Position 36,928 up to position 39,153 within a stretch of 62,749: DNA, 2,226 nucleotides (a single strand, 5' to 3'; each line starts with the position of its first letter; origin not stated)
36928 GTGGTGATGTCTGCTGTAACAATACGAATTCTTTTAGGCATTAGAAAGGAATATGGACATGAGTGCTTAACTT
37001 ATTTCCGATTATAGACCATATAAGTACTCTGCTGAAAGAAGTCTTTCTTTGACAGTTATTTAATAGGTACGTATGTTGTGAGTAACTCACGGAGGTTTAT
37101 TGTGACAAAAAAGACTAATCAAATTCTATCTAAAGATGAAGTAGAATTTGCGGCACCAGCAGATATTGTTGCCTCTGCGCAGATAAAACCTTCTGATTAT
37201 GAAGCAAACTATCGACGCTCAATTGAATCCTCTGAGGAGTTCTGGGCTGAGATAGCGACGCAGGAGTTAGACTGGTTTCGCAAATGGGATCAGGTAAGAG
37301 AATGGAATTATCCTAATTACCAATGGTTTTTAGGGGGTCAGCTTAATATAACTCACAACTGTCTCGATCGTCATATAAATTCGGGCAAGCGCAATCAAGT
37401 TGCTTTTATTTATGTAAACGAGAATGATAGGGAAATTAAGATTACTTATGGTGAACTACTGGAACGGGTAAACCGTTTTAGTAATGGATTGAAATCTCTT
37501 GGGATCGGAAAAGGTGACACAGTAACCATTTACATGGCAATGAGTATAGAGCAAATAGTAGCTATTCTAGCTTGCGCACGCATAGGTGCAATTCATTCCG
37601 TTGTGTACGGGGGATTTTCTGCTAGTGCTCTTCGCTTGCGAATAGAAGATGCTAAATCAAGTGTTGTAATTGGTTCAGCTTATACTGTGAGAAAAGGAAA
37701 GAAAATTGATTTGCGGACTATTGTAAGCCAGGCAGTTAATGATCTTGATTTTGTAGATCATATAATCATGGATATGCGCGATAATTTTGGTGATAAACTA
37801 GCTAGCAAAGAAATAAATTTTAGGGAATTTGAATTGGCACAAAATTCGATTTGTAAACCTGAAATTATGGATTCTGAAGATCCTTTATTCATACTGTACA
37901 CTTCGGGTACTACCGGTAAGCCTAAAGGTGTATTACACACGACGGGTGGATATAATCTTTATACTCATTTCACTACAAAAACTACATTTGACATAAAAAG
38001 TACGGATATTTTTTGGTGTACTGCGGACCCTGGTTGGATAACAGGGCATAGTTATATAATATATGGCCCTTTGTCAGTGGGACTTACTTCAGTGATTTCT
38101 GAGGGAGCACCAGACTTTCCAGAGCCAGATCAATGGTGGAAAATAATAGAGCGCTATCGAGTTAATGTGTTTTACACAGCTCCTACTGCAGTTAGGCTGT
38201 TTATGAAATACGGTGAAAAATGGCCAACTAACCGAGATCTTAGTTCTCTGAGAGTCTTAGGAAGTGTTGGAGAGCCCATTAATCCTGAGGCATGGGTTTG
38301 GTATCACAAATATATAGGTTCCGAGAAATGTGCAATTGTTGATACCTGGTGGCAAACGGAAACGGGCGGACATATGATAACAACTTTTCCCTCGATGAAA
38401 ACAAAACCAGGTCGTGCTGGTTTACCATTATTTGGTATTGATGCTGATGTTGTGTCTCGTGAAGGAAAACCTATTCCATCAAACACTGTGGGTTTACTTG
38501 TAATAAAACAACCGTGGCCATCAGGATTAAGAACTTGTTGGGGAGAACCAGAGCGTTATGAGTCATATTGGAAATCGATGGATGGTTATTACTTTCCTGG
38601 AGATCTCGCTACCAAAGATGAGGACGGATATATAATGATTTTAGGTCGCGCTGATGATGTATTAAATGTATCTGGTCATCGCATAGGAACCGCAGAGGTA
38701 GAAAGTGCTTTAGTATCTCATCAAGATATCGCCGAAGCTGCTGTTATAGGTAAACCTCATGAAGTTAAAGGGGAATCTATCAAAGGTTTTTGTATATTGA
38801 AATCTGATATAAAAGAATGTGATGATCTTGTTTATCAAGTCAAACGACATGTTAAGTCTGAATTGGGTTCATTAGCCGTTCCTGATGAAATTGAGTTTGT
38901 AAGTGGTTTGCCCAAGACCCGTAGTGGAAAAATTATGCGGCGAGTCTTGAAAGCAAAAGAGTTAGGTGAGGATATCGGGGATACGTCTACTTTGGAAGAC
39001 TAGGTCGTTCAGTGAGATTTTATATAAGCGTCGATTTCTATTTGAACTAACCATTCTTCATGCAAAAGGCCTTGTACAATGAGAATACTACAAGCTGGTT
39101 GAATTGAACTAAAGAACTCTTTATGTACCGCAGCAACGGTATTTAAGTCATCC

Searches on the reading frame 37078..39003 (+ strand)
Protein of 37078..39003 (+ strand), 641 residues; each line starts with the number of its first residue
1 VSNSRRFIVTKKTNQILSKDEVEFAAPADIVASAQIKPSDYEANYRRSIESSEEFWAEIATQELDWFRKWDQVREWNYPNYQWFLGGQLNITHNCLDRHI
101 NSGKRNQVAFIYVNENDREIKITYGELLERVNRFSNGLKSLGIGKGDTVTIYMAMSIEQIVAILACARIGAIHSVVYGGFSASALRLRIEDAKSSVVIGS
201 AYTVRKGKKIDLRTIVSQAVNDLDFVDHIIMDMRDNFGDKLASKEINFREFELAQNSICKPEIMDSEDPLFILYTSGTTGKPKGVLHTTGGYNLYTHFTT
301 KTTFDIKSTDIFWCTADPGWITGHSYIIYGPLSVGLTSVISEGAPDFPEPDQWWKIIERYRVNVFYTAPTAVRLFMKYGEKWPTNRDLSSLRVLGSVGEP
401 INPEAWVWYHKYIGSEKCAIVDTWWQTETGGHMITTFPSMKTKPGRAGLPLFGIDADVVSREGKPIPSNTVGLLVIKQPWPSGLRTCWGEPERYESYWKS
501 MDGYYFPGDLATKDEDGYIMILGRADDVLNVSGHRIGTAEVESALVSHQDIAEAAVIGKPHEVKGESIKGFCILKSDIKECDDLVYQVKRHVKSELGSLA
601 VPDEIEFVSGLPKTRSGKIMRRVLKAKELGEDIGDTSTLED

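Call 62: search_protein_families(library=pfam, proteins=[window:37078-39003:+], max_evalue=0.001)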
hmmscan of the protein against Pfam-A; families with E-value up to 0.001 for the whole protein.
window:37078-39003:+ (641 aa): 3 families
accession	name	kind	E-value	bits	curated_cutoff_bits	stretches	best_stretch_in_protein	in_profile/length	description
PF00501.34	AMP-binding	-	3e-87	293.4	29.9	1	103-480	7-378/384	AMP-binding enzyme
PF13193.12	AMP-binding_C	-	8.4e-25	87.9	24.5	1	540-618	1-76/76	AMP-binding enzyme C-terminal domain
PF16177.11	ACAS_N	-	1.1e-20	73.6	27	1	41-95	1-55/55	Acetyl-coenzyme A synthetase N-terminus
